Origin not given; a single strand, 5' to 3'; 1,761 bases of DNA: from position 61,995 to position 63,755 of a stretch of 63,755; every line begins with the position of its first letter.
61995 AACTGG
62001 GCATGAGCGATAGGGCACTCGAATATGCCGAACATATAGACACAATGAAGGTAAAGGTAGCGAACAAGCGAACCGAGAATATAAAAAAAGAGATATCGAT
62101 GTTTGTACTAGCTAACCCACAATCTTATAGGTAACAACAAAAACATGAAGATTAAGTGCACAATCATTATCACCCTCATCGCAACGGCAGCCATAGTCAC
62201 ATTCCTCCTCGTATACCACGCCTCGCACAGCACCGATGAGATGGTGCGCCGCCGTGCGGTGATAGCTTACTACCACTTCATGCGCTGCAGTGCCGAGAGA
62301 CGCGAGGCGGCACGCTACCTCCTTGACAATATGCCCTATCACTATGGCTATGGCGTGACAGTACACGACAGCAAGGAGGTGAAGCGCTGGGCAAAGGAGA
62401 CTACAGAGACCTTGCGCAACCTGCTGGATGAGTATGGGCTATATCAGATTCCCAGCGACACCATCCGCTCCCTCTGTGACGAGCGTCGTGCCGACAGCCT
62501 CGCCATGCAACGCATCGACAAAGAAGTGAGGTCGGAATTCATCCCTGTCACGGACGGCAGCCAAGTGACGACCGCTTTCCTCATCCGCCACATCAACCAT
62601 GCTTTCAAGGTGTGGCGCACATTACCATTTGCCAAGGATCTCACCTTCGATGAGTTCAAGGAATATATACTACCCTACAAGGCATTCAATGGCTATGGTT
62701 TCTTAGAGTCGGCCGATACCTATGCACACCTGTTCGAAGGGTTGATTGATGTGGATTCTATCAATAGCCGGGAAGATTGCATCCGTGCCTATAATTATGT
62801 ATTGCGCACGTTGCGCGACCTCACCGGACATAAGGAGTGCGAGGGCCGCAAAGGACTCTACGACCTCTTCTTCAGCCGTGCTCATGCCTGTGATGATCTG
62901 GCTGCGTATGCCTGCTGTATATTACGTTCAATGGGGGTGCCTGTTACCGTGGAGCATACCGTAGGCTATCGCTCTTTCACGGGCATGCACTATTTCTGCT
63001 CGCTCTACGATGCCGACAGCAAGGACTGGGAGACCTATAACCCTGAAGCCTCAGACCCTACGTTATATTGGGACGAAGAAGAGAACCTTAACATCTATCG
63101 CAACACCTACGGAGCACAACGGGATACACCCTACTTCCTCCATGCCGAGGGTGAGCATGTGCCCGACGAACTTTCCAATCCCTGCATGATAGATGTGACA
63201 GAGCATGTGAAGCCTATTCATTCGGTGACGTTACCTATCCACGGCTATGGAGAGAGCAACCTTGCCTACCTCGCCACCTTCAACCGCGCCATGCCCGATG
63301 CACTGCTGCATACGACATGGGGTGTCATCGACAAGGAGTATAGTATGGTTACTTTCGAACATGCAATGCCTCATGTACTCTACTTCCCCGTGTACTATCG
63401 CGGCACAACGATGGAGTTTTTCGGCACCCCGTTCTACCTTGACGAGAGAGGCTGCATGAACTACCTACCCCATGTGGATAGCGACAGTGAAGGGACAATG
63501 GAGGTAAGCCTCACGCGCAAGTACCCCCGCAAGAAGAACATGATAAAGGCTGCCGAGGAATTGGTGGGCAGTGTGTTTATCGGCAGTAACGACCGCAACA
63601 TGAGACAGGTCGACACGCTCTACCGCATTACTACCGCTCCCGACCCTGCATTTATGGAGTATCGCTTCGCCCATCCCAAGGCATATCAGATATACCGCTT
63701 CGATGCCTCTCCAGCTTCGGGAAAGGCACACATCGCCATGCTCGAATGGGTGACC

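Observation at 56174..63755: Uncharacterised envelope gene neighbourhood: TM TPR/HTH regulator - DUF3244-like - modular lipoprotein - exported partner - Wzy_C::TPR - transglutaminase-like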

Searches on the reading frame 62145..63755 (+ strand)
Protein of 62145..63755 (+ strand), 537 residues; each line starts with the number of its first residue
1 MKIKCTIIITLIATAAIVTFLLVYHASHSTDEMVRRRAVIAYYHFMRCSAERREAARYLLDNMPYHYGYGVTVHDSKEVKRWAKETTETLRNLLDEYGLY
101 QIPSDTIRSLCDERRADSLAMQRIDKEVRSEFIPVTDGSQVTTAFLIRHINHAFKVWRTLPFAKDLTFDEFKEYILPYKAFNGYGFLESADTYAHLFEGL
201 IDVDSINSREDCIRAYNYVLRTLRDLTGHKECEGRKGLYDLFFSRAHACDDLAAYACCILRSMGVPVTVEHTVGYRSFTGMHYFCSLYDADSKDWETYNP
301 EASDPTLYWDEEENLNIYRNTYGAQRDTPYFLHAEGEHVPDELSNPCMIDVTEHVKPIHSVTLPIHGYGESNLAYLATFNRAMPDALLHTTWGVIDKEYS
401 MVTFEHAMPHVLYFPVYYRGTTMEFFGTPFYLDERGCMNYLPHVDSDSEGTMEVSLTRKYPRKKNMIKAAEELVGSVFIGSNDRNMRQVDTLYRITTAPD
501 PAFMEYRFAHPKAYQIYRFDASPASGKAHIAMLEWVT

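Call 7: search_protein_families(library=pfam, max_evalue=0.01, proteins=[window:62145-63755:+])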
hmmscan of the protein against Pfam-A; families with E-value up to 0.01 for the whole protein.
window:62145-63755:+ (537 aa): 0 families

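Call 8: search_protein_families(library=ncbifam, max_evalue=0.01, proteins=[window:62145-63755:+])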
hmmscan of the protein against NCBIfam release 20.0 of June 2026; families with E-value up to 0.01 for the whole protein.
window:62145-63755:+ (537 aa): 0 families

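Call 10: search_protein_families(library=padloc, max_evalue=0.01, proteins=[window:62145-63755:+])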
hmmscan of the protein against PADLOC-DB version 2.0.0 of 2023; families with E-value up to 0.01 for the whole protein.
window:62145-63755:+ (537 aa): 0 families

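Call 20: search_solved_structures(query=window:62145-63755:+, max_evalue=1)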
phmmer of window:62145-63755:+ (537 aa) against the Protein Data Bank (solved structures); distinct sequences matched with E-value up to 1: 1.
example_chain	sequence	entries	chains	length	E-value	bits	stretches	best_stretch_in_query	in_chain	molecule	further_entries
8sxq_A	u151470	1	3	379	0.001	20.8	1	40-89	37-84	SEL-1 repeat protein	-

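Call 22: find_homologous_proteins(query=window:62145-63755:+, max_evalue=0.001)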
Query window:62145-63755:+ (537 aa): 115 proteins with E <= 0.001 among 5225 candidates.
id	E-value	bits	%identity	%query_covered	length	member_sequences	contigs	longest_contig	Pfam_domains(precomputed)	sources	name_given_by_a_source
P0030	0.0e+0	1154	91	100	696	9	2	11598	-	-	-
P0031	0.0e+0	1027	81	100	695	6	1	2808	-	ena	-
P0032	1.7e-296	1002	78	100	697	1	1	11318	-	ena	-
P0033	4.0e-289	978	78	100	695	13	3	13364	-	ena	-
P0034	5.2e-288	974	77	99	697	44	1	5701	-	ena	-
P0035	6.5e-287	970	77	100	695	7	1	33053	-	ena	-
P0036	9.3e-287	970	77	100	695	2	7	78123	-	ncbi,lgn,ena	-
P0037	1.1e-286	970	77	100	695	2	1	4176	-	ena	-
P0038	1.2e-284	963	76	100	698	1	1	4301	-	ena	-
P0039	1.2e-284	963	76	100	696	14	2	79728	-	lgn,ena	-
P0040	4.4e-280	948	75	100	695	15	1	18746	-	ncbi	-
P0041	1.9e-276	936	74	100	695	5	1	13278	-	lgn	-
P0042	1.6e-223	761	60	100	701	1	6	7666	-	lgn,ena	-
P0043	4.2e-167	575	48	100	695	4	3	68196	-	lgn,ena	-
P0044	3.0e-165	569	78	58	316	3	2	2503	-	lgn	-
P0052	2.6e-124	434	40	97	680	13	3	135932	-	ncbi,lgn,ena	-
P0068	2.9e-121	424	42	93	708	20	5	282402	-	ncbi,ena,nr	ncbi:MAG: hypothetical protein J6A70_01105 [Prevotella sp.]|nr:hypothetical protein [Prevotella sp.]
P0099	1.4e-113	398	39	99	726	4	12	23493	-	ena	-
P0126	4.6e-90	321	39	77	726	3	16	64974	-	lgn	-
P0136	7.5e-23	99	26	89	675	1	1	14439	PF01841.26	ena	-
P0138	6.8e-20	89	26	90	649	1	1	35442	PF01841.26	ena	-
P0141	7.6e-15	72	26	79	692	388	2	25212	-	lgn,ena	-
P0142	2.7e-13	67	23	55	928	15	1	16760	PF14200.13,PF00652.29,PF01841.26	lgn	-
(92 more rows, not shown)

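Call 23: find_encoding_contigs(protein=P0068, flank=10000, max_places=2)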
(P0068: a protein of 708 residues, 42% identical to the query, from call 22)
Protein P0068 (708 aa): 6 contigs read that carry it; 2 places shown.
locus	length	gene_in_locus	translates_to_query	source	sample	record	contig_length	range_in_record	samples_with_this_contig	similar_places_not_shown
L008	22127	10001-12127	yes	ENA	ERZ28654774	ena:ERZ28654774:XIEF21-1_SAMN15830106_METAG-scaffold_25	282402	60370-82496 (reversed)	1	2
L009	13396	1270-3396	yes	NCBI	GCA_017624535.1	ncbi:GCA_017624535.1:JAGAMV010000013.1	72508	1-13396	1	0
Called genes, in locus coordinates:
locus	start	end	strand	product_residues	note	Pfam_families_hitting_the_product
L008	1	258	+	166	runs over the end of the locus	-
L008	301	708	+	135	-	-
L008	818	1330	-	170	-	-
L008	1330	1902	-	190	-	PF13274:SocA_Panacea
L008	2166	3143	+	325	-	PF00574:CLP_protease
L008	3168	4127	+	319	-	-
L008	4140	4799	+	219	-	-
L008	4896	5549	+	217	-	-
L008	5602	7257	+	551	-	-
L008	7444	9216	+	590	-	-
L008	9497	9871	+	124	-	-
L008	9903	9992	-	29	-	-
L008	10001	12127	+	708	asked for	-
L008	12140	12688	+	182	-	-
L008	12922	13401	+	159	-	-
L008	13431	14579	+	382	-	PF17170:DUF5128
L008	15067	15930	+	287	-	PF10502:Peptidase_S26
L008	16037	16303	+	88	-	PF14055:NVEALA (faint)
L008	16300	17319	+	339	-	-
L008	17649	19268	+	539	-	PF04932:Wzy_C (weak)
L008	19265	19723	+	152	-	PF07291:MauE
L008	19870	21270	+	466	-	PF02321:OEP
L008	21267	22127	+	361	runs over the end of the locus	PF25917:BSH_RND (faint)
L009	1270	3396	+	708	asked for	-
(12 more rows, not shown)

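Call 24: find_encoding_contigs(protein=P0052, flank=10000, max_places=2)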
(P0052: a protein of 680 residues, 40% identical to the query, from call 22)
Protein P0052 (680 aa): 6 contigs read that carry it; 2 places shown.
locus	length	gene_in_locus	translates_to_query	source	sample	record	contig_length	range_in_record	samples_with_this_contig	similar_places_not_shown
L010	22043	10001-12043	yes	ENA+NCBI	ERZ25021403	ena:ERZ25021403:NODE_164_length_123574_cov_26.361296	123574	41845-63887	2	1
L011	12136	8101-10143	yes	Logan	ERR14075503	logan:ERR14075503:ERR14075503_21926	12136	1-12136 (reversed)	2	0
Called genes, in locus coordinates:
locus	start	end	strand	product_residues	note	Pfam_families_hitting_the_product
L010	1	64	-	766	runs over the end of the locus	PF03717:PBP_dimer (faint), PF00905:Transpeptidase, PF03793:PASTA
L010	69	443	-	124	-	PF19579:FtsL_2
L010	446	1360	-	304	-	PF01795:Methyltransf_5, PF01728:FtsJ (weak)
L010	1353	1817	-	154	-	PF02381:MraZ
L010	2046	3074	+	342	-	PF04389:Peptidase_M28, PF01546:Peptidase_M20 (weak)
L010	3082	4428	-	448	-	PF06965:Na_H_antiport_1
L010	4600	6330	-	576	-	PF13424:TPR_12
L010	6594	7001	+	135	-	PF11589:DUF3244 (weak)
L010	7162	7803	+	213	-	-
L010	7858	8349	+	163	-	-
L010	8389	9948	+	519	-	PF04932:Wzy_C, PF11992:TgpA_N (weak)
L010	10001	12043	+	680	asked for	-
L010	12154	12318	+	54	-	PF13396:PLDc_N (weak)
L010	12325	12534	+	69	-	-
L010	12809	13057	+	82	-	-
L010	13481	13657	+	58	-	-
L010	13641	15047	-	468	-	PF03051:Peptidase_C1_2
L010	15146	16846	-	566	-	-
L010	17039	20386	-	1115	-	PF22590:Cas3-like_C_2 (faint), PF17757:UvrB_inter, PF02559:CarD_TRCF_RID, PF00270:DEAD, PF04851:ResIII, PF00271:Helicase_C, PF03461:TRCF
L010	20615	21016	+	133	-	PF13279:4HBT_2, PF03061:4HBT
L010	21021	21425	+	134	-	-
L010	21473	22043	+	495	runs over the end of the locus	PF02550:AcetylCoA_hydro, PF13336:AcetylCoA_hyd_C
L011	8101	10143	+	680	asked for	-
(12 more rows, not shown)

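Call 25: find_encoding_contigs(protein=P0138, flank=10000, max_places=2)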
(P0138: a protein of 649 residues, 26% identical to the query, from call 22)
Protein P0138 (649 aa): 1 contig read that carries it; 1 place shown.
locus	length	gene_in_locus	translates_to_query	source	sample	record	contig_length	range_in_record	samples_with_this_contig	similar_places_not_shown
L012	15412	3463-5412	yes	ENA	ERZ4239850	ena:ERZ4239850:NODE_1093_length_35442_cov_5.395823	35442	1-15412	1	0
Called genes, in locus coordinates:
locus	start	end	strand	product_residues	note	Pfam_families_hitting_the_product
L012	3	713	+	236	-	?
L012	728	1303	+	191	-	-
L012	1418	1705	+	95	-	PF14055:NVEALA (weak)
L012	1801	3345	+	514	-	PF15869:TolB_like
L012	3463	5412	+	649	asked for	PF01841:Transglut_core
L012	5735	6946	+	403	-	PF17170:DUF5128, PF16288:DUF4934 (faint)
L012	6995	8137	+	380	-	PF17170:DUF5128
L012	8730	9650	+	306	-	-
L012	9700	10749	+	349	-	PF15869:TolB_like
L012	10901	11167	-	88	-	PF07690:MFS_1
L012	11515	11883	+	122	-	PF14055:NVEALA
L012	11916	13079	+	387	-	PF17170:DUF5128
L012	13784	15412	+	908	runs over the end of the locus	PF07715:Plug, PF00593:TonB_dep_Rec_b-barrel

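Call 29: search_protein_families(library=pfam, max_evalue=1, proteins=[L010:7162-7803:+, L010:7858-8349:+, L008:12922-13401:+])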
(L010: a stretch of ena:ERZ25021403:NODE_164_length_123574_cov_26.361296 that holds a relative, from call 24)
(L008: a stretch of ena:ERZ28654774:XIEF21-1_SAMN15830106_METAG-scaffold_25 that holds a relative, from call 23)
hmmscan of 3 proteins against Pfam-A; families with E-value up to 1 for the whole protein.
L010:7162-7803:+ (213 aa): 0 families

L010:7858-8349:+ (163 aa): 1 family
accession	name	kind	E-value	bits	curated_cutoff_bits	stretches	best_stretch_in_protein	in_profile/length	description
PF18805.7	LRR_10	-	0.071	13.3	30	1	71-107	17-50/67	Leucine-rich repeat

L008:12922-13401:+ (159 aa): 1 family
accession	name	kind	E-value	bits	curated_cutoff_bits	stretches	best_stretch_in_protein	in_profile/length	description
PF14055.11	NVEALA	-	0.0022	18.1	27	1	2-50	1-44/62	NVEALA protein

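Call 33: find_related_loci(query=A2, collection=genome_contigs, flank=10000)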
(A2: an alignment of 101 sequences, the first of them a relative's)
Query A2 (696 aa) in genome_contigs; peptide patterns used: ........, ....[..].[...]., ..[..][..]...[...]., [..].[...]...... (x = any residue, [..] = any of these).
185 stretches matched a pattern; 109 encode a relative of the query (tblastn E <= 1e-3); the best 80 are kept; 75 distinct loci.
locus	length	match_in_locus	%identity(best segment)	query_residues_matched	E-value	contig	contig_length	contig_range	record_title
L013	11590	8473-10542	71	4-694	0e+0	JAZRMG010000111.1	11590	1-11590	MAG: Bacteroidaceae bacterium isolate T1900045427_YK20190118.MAGScoT_cleanbin_000027 SGB_7071_k141_985172, whole genome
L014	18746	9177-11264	72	2-696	0e+0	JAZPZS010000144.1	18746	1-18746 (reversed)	MAG: Bacteroidaceae bacterium isolate T1900044644_TS20190110.MAGScoT_cleanbin_000033 SGB_1324_k141_1759735, whole genome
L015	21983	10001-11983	46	39-696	0e+0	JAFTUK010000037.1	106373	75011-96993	MAG: Bacteroidaceae bacterium isolate RGIG4159 Roe_deer_Colon-1__c432754, whole genome shotgun sequence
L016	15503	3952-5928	46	40-695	0e+0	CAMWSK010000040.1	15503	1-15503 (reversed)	MAG TPA_asm: uncultured Prevotellaceae bacterium isolate SRR14411304_bin.4_metawrap_v1.3_MAG genome assembly, contig: NO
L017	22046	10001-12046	43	1-693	0e+0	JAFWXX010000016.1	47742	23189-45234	MAG: Bacteroidaceae bacterium isolate RGIG6171 Sheep_Rectum-1__c516, whole genome shotgun sequence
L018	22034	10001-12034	44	15-694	0e+0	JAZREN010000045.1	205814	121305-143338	MAG: Bacteroidaceae bacterium isolate T1900045499_YK20190193.MAGScoT_cleanbin_000008 SGB_7475_k141_1953750, whole genome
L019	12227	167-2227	44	14-694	0e+0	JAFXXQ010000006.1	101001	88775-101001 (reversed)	MAG: Bacteroidaceae bacterium isolate RGIG6839 Sheep_Rumen-4__c836, whole genome shotgun sequence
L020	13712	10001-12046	44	1-693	0e+0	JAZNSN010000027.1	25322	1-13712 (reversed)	MAG: Bacteroidaceae bacterium isolate T1900044809_TS20190275.MAGScoT_cleanbin_000014 SGB_2771_k141_657259, whole genome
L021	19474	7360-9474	44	1-695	0e+0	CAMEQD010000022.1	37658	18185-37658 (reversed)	MAG: uncultured Prevotellaceae bacterium isolate SRR11489791_bin.12_metaWRAP_v1.3_MAG genome assembly, contig: ERZ114668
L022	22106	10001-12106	43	1-694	0e+0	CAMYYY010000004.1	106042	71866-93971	MAG TPA_asm: uncultured Bacteroidales bacterium isolate SRR10912534_bin.86_metaWRAP_v1.3_MAG genome assembly, contig: ER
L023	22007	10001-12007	45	15-693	0e+0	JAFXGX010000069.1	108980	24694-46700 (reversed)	MAG: Bacteroidaceae bacterium isolate RGIG6404 Sheep_Rectum-5__c428786, whole genome shotgun sequence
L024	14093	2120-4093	45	40-694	0e+0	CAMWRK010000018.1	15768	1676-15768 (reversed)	MAG TPA_asm: uncultured Prevotellaceae bacterium isolate SRR14411281_bin.2_metawrap_v1.3_MAG genome assembly, contig: NO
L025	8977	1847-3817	44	40-695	0e+0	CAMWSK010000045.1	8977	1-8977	MAG TPA_asm: uncultured Prevotellaceae bacterium isolate SRR14411304_bin.4_metawrap_v1.3_MAG genome assembly, contig: NO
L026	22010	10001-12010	45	23-693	2e-180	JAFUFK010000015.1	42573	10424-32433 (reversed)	MAG: Bacteroidaceae bacterium isolate RGIG4445 Roe_deer_Omasum-4__c5618, whole genome shotgun sequence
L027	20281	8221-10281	42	1-693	1e-178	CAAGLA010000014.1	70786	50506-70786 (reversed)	MAG TPA_asm: Bacteroidaceae bacterium, isolate HGM04598, WGS project CAAGLA010000000 data, contig: SRS476346_56_k119_111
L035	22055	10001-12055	41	12-689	8e-160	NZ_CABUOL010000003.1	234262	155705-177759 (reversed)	MAG: uncultured Mediterranea sp. isolate MGYG-HGUT-04188, whole genome shotgun sequence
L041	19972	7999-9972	40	38-693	3e-143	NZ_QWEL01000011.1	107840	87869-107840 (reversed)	Odoribacter sp. Z80 Scaffold9_1, whole genome shotgun sequence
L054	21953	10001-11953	32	55-692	1e-97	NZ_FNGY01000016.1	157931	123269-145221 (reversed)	Pedobacter steynii strain DSM 19110, whole genome shotgun sequence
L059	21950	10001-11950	28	38-688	8e-62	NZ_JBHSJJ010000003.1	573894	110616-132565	Negadavirga shengliensis strain CGMCC 1.12768 spades_K_17_127_3, whole genome shotgun sequence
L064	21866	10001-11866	26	38-691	1e-44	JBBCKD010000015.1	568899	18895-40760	MAG: Spirosomataceae bacterium isolate MAG_CPB_14 P10B_000000020684, whole genome shotgun sequence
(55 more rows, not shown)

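Call 62: search_dna_similar(query=P0030, collection=plasmids, mode=protein, max_rows=10)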
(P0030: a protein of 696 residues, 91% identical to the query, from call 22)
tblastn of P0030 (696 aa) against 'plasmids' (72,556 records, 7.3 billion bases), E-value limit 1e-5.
Records with a match: 4; places in all: 4; records where one place covers at least 80% of the query: 2.
Best place of each record, by identity: <60% 4.
By first word of the organism name: Phocaeicola 3; Muribaculaceae 1.
By predicted mobility (MOB-suite, as given by PLSDB): non-mobilizable 3; mobilizable 1.
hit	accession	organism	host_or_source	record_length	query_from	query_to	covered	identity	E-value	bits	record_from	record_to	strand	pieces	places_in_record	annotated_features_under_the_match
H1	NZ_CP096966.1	Phocaeicola vulgatus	whole organism,human feces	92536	136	687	79%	26.0%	8e-31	137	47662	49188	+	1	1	transglutaminase domain-containing protein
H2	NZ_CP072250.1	Phocaeicola dorei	Homo sapiens,cultured bacterial ...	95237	136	687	79%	26.0%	8e-31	137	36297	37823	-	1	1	transglutaminase domain-containing protein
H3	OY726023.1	Phocaeicola massiliensis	-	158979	136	692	80%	25.0%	2e-25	120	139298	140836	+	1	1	record has no annotation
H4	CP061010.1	Muribaculaceae bacterium MF13079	Mus_musculus,pure culture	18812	126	685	80%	21.5%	7e-19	100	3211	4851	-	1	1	record has no annotation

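Call 63: get_annotated_region(hit=H1, flank=10000)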
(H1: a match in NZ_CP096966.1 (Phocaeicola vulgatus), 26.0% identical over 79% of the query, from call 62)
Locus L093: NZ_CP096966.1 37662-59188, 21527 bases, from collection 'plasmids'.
description: Phocaeicola vulgatus strain CL10T00C06 plasmid pPvulCL10_1, complete sequence
organism: Phocaeicola vulgatus (NCBI taxid 821)
taxonomy: Bacteria; Bacteroidota; Bacteroidia; Bacteroidales; Bacteroidaceae; Phocaeicola; Phocaeicola vulgatus
host: -; source: whole organism,human feces; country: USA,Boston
typing (MOB-suite, as given by PLSDB): non-mobilizable
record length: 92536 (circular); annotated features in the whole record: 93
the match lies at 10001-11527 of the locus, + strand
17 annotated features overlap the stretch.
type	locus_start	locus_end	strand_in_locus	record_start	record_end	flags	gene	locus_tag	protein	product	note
CDS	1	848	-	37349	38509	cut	-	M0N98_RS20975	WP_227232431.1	6-bladed beta-propeller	-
CDS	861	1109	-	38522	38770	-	-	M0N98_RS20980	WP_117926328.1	NVEALA domain-containing protein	-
CDS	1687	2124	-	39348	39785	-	-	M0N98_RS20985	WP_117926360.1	hypothetical protein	-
CDS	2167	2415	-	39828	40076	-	-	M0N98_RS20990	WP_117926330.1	hypothetical protein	-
CDS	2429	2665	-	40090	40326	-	-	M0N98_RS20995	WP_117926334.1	hypothetical protein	-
CDS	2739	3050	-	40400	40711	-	-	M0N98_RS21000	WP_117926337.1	DUF2958 domain-containing protein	-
CDS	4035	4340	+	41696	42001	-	-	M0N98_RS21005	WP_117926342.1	NVEALA domain-containing protein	-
CDS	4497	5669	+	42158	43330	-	-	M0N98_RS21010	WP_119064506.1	6-bladed beta-propeller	-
CDS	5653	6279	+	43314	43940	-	-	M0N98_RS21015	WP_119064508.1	redoxin domain-containing protein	-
CDS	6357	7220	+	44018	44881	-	lepB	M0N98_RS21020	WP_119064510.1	signal peptidase I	GO:0009306 - protein secretion [Evidence IEA]; GO:0006465 - signal peptide processing [Evidence IEA]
CDS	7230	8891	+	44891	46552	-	-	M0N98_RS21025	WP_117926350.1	O-antigen ligase family protein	-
CDS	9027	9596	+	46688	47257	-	-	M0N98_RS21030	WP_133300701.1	hypothetical protein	-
CDS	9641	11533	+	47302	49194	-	-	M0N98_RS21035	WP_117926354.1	transglutaminase domain-containing protein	-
CDS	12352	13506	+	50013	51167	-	-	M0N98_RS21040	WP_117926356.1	6-bladed beta-propeller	-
CDS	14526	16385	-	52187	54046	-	-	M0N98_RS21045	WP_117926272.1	alpha-L-fucosidase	GO:0005975 - carbohydrate metabolic process [Evidence IEA]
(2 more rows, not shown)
